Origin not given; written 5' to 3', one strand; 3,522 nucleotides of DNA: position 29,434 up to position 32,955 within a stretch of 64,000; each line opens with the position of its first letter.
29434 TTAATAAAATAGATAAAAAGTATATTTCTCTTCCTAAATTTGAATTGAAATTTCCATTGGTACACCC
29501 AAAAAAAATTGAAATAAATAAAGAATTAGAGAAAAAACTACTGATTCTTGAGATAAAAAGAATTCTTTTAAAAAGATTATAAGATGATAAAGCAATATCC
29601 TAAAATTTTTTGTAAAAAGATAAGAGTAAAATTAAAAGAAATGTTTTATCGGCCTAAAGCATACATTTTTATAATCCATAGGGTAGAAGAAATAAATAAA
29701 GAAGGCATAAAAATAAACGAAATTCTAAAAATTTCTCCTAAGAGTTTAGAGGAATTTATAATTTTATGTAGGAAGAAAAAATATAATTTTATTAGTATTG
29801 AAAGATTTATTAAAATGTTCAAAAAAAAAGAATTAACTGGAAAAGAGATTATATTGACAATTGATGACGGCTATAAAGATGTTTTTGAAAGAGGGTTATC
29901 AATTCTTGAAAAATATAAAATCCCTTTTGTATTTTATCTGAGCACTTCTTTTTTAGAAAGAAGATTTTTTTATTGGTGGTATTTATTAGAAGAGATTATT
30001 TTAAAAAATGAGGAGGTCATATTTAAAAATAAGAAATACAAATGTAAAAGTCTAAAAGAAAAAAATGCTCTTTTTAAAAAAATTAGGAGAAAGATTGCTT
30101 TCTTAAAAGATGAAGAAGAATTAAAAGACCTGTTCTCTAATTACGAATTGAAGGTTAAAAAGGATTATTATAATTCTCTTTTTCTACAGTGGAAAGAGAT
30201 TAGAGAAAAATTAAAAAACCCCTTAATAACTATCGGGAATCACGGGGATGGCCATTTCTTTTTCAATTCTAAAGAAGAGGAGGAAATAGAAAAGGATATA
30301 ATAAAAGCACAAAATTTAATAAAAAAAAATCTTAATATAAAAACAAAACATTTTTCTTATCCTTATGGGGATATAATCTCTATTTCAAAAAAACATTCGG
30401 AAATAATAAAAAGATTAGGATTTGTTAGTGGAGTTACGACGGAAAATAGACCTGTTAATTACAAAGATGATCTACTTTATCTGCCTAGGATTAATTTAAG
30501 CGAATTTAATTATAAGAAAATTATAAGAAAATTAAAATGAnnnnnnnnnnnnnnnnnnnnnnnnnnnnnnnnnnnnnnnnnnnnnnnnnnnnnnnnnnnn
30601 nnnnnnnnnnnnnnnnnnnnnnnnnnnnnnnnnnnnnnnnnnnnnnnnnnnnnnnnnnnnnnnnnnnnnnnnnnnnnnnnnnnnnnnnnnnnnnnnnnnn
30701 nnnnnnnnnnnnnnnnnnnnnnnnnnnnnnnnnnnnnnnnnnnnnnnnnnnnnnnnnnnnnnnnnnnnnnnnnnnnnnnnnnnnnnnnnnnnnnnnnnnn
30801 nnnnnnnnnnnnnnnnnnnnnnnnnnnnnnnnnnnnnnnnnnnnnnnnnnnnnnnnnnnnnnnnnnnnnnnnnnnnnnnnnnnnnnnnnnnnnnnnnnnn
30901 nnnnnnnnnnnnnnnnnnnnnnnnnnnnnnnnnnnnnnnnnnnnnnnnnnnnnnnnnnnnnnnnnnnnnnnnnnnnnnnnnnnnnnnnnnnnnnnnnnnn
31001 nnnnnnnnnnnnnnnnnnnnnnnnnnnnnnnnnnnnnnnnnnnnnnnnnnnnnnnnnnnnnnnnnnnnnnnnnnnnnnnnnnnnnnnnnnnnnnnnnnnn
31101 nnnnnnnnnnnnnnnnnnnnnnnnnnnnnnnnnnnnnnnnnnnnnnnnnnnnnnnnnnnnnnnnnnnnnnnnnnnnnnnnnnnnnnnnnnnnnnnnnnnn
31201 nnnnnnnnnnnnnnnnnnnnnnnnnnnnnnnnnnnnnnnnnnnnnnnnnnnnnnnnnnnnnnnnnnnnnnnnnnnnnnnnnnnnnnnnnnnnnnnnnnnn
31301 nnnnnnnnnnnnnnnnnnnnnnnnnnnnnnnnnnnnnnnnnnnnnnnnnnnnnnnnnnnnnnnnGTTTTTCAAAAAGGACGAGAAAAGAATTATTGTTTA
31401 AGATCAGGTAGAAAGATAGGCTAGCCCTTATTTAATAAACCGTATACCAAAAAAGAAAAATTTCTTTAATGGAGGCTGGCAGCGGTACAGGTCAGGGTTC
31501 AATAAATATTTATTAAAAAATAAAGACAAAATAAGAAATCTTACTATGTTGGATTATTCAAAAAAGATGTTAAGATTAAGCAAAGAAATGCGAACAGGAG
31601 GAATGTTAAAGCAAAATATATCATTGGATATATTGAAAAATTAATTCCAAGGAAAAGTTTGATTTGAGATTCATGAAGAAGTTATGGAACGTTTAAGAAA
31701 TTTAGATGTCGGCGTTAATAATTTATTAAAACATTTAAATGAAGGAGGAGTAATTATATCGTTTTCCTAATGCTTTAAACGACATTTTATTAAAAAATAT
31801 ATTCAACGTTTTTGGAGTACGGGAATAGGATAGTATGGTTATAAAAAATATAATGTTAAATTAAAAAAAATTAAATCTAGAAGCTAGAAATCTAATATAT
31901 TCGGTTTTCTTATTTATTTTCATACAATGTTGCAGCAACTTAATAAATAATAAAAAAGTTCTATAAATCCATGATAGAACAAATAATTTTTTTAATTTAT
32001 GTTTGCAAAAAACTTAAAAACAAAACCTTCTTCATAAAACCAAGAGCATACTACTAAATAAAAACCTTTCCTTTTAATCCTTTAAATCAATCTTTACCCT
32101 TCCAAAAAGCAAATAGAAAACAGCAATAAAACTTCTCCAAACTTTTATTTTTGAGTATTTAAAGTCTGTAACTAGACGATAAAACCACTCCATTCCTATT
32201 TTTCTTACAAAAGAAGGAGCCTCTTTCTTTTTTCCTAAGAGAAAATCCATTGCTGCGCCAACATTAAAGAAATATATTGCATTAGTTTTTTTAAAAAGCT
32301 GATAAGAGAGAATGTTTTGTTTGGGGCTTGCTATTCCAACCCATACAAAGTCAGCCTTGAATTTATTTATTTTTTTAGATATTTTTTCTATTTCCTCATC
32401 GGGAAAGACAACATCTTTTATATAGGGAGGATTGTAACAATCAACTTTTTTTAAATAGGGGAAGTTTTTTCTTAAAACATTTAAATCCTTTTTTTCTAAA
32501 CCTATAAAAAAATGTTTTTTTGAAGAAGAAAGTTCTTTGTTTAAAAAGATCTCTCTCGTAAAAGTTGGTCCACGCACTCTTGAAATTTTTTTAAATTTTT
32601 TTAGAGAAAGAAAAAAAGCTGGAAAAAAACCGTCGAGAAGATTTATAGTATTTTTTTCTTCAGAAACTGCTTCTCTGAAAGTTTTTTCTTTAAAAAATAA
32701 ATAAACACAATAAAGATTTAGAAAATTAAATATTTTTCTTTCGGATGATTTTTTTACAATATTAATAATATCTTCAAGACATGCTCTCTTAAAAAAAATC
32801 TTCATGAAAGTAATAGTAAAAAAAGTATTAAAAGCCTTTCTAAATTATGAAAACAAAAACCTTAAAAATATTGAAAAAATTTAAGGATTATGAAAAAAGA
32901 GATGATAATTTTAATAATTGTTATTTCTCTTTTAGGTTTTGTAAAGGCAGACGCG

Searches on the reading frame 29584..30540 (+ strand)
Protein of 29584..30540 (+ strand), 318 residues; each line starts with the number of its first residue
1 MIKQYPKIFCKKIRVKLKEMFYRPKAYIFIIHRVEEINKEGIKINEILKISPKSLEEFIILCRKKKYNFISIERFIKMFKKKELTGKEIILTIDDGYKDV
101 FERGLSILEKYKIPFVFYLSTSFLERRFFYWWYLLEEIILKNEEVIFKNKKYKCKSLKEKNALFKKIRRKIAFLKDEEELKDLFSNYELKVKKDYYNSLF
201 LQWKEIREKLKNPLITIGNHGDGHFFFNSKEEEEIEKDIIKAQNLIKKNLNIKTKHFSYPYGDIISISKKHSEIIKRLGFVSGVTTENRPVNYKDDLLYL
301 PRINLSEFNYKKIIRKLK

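Call 45: find_encoding_contigs(protein=window:29584-30540:+, flank=10000, max_places=1)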
Protein window:29584-30540:+ (318 aa): no gene with exactly this product is on record in the collection.

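Call 48: search_protein_families(library=pfam, proteins=[window:29584-30540:+], max_evalue=0.0001)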
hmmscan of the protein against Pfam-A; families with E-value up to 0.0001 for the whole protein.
window:29584-30540:+ (318 aa): 1 family
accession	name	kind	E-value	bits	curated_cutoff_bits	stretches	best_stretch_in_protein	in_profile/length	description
PF01522.26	Polysacc_deac_1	-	7.2e-20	71.6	23.1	1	82-280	2-121/124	Polysaccharide deacetylase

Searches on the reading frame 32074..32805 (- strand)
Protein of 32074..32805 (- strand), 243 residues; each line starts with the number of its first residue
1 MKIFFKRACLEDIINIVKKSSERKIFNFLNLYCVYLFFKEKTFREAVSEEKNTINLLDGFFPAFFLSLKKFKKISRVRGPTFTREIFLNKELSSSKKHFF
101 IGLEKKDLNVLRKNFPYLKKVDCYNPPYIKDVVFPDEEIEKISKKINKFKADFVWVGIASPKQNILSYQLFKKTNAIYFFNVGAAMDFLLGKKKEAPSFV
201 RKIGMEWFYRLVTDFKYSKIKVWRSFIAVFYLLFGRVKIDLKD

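Call 48: search_protein_families(library=pfam, proteins=[window:32074-32805:-], max_evalue=0.0001)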
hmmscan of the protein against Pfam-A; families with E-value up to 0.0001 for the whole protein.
window:32074-32805:- (243 aa): 1 family
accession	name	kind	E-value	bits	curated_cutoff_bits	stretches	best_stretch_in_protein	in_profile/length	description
PF03808.19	Glyco_tran_WecG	-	7.6e-29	101.1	27.4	1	54-214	3-160/168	Glycosyl transferase WecG/TagA/CpsF family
